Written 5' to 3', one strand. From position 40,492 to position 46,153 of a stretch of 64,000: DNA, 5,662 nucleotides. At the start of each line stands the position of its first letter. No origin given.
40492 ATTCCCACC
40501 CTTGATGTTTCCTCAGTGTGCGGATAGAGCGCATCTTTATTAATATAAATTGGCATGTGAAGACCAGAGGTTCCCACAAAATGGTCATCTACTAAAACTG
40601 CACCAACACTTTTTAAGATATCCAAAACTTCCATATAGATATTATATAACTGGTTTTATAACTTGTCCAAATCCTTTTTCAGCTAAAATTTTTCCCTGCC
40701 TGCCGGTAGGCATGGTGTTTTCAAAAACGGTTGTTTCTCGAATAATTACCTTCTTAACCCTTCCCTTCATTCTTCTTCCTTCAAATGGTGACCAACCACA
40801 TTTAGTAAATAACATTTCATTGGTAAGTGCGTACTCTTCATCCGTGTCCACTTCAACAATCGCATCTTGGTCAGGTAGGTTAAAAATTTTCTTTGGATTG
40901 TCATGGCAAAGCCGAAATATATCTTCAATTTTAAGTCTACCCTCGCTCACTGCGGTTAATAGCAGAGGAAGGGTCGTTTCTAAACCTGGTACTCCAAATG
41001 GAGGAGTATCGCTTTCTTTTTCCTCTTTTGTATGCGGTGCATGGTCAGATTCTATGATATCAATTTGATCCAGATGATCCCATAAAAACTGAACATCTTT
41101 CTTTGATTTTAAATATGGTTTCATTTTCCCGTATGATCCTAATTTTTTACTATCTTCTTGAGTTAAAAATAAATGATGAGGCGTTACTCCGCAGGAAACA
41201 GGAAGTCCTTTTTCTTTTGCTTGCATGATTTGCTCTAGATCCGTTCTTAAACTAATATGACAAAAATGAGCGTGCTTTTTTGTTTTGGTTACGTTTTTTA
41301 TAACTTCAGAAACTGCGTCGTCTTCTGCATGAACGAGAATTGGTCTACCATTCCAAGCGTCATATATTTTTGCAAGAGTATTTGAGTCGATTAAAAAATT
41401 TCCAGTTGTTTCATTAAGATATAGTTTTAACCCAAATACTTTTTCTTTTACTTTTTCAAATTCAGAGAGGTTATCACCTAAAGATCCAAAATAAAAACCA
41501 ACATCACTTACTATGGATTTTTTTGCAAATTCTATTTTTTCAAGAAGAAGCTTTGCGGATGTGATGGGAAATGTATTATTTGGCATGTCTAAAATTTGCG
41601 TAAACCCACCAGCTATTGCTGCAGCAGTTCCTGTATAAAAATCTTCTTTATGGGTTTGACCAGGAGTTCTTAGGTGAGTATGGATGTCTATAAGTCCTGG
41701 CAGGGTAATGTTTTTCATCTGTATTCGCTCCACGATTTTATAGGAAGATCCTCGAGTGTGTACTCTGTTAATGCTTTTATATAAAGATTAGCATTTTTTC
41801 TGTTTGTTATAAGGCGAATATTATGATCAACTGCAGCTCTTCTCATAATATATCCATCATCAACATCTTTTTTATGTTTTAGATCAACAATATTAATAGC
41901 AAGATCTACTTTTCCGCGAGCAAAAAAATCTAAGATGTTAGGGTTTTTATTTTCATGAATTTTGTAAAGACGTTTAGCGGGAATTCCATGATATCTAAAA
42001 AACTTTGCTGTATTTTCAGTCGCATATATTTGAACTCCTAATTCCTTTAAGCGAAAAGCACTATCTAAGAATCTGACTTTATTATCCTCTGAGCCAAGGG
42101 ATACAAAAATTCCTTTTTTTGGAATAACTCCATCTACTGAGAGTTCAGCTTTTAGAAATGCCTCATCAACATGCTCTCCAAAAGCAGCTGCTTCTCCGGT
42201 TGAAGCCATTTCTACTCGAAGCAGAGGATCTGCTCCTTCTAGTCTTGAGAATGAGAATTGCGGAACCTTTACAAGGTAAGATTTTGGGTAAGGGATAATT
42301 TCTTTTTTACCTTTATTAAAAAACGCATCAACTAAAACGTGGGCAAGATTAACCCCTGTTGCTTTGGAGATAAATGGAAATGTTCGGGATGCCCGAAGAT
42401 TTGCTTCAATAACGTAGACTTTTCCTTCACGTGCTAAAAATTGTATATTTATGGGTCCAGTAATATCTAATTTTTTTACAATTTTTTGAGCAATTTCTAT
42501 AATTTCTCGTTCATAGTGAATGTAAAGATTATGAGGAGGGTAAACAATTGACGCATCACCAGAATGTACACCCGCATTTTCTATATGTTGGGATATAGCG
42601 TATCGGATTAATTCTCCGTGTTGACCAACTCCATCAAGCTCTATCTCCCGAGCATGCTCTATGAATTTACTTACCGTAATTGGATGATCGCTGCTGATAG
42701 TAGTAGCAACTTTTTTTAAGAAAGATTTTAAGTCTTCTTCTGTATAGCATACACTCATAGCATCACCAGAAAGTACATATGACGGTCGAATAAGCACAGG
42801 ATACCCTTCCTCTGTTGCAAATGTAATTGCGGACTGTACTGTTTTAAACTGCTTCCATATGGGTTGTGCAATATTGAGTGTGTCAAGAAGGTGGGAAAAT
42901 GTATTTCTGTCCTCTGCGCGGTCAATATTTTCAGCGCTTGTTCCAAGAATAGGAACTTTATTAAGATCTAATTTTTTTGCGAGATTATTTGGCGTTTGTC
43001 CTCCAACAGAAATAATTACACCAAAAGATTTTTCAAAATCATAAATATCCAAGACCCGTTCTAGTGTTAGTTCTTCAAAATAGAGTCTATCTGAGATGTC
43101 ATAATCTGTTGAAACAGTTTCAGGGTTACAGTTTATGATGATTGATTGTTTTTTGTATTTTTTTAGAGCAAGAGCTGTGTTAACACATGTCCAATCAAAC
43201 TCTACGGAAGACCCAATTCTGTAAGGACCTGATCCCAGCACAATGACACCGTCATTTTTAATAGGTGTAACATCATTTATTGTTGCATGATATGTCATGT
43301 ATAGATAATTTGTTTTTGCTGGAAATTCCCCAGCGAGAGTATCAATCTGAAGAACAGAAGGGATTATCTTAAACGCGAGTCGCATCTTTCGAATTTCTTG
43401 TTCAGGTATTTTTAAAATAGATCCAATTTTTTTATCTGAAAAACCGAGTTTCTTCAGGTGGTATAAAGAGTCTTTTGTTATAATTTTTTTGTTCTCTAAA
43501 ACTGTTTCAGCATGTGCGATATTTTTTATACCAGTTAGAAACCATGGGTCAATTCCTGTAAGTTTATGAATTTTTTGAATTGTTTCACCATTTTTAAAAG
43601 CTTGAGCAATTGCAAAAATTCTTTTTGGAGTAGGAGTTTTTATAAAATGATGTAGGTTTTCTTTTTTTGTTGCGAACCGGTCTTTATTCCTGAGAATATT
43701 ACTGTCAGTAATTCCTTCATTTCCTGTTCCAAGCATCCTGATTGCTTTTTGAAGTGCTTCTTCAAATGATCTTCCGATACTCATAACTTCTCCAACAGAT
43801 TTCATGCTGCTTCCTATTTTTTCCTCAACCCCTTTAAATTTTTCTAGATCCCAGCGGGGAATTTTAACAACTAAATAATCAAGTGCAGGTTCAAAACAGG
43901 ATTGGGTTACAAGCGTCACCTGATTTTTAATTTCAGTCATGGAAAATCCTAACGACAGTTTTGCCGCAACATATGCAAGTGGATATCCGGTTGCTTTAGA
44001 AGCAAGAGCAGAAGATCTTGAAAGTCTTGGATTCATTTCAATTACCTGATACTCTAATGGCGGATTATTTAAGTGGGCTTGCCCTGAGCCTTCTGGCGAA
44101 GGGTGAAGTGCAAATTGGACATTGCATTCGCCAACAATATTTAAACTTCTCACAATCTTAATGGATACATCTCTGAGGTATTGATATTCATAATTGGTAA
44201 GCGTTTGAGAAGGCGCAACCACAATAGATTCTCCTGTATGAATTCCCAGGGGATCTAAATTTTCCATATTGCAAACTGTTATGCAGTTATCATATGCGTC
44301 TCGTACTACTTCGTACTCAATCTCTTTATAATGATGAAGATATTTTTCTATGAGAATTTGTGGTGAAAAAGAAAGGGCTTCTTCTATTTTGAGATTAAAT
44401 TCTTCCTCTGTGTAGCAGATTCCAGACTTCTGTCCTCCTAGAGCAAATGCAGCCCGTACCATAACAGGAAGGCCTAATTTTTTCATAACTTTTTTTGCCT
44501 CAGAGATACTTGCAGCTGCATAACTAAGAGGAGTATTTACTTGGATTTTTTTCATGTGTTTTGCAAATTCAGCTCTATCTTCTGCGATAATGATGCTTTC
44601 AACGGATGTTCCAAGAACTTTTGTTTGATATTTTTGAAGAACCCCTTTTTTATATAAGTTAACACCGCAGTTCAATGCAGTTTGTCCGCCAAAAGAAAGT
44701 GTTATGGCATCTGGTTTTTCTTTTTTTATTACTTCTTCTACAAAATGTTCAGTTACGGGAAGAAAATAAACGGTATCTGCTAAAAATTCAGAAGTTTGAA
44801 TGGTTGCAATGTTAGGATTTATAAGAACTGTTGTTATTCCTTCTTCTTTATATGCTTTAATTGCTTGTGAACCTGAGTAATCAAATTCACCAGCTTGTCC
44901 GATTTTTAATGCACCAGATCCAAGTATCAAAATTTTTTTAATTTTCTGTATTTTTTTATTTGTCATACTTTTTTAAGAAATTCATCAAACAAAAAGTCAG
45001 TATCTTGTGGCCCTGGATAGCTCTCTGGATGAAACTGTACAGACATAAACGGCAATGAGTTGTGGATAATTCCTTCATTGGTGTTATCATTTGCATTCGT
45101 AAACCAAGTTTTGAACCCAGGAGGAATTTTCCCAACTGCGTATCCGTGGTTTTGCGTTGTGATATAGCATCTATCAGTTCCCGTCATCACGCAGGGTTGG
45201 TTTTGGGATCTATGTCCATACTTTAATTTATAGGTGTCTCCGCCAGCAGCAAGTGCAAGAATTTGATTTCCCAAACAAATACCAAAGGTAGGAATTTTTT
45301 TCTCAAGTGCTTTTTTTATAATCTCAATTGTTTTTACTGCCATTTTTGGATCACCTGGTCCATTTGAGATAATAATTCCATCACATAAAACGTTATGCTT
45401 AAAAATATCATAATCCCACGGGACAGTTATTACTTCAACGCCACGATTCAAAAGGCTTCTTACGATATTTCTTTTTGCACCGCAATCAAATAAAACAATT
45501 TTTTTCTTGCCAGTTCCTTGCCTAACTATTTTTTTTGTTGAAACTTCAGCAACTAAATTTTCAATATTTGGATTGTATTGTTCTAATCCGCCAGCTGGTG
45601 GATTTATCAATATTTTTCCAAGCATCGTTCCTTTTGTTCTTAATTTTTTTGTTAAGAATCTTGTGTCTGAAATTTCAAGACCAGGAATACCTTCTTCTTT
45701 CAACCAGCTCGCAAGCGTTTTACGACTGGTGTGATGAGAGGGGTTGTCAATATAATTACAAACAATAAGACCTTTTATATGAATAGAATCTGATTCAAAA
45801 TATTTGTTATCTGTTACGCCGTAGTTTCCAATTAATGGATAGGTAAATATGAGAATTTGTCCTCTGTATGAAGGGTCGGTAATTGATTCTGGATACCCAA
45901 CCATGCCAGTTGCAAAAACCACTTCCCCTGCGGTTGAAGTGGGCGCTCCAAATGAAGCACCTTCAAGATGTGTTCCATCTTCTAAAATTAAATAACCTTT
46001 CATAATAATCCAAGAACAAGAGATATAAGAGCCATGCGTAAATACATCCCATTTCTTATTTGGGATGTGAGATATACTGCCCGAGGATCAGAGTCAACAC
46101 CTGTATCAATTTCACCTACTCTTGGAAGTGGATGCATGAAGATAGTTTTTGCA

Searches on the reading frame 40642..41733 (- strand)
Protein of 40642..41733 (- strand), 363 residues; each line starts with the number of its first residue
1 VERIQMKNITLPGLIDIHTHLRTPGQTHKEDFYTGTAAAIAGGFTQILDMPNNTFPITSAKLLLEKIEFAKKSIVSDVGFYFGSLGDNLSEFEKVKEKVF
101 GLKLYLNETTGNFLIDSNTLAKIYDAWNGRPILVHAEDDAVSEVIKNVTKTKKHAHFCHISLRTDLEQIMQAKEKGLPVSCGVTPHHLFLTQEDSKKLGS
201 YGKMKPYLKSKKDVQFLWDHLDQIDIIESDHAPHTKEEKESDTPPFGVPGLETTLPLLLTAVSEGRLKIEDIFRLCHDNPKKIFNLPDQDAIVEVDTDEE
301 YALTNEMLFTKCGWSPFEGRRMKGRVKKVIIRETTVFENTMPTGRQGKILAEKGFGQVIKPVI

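Call 11: search_protein_families(library=pfam, proteins=[window:40642-41733:-], max_evalue=0.001)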
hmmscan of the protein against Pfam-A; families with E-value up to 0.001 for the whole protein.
window:40642-41733:- (363 aa): 1 family
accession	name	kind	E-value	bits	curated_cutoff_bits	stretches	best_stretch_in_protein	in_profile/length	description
PF01979.26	Amidohydro_1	-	1.6e-10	41.2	25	1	10-288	2-302/345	Amidohydrolase family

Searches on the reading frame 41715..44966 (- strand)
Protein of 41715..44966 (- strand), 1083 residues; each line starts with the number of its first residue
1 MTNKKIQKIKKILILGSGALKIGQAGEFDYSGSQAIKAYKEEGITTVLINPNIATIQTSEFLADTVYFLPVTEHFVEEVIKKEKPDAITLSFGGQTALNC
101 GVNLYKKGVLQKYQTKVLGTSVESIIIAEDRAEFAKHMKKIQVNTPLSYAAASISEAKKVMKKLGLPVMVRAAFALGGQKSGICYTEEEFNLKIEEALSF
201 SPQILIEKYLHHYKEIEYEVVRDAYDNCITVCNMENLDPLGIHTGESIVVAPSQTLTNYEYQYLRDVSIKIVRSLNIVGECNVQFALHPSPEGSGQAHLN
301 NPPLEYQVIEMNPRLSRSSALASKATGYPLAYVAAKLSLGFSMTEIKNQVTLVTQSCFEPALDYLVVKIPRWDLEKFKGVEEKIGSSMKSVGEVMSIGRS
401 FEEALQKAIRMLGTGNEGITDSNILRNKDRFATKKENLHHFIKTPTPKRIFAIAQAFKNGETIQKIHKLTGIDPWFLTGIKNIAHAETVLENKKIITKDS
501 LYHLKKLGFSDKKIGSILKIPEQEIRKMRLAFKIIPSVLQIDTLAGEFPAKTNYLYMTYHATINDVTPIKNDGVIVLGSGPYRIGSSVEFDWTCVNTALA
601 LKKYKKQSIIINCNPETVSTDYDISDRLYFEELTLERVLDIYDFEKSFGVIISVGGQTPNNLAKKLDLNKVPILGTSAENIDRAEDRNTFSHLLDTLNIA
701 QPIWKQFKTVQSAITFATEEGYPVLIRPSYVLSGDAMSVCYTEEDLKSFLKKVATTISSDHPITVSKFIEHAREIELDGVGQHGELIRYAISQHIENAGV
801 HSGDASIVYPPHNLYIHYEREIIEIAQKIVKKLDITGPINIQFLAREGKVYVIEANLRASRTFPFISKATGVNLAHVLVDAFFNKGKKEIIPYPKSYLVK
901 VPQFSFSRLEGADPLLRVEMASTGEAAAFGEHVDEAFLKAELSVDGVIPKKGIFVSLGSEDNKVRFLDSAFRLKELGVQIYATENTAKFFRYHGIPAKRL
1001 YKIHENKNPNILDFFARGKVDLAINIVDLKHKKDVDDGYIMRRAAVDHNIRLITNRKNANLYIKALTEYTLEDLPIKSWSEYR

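Call 12: search_protein_families(library=pfam, proteins=[window:41715-44966:-], max_evalue=0.001)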
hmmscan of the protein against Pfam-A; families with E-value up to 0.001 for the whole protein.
window:41715-44966:- (1083 aa): 9 families
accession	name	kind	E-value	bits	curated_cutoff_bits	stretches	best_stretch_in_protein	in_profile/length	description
PF02786.22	CPSase_L_D2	-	9.3e-96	319.8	19.8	2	130-345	1-210/211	Carbamoyl-phosphate synthase L chain, ATP binding domain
PF25596.1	CPSase_L_D1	-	4.9e-87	288.1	27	2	9-125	2-116/118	Carbamoyl phosphate synthase preATP-grasp domain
PF02787.25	CPSase_L_D3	-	6.4e-26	90.6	26.6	1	442-517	3-79/80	Carbamoyl-phosphate synthetase large chain, oligomerisation domain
PF02222.28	ATP-grasp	-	6.7e-19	68.7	27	2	693-858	2-162/179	ATP-grasp domain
PF02142.27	MGS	-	1.6e-17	63.8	24.1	1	967-1054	3-94/94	MGS-like domain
PF07478.18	Dala_Dala_lig_C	-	1.1e-14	54.9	24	2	714-873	29-194/204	D-ala D-ala ligase C-terminus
PF15632.11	ATPgrasp_Ter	-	1.6e-10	41.3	29.1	1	815-897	42-123/131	ATP-grasp in the biosynthetic pathway with Ter operon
PF02655.19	ATP-grasp_3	-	4.2e-05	24.1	23.2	0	815-858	112-156/160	ATP-grasp domain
PF01071.24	GARS_A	-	0.00042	20.6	27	0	134-212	5-91/194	Phosphoribosylglycinamide synthetase, ATP-grasp (A) domain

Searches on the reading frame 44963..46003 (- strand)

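Call 11: search_protein_families(library=pfam, proteins=[window:44963-46003:-], max_evalue=0.001)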
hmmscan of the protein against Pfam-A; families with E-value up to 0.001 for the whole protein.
window:44963-46003:- (346 aa): 3 families
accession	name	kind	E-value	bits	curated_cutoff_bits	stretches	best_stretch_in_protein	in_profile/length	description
PF00117.34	GATase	-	7.2e-56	189.3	22.8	1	170-344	1-189/190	Glutamine amidotransferase class-I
PF00988.28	CPSase_sm_chain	-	5.5e-49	165.6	27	1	5-131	1-126/126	Carbamoyl-phosphate synthase small chain, CPSase domain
PF07722.19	Peptidase_C26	-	4.8e-11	43.3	20.5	1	218-327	87-219/219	Peptidase C26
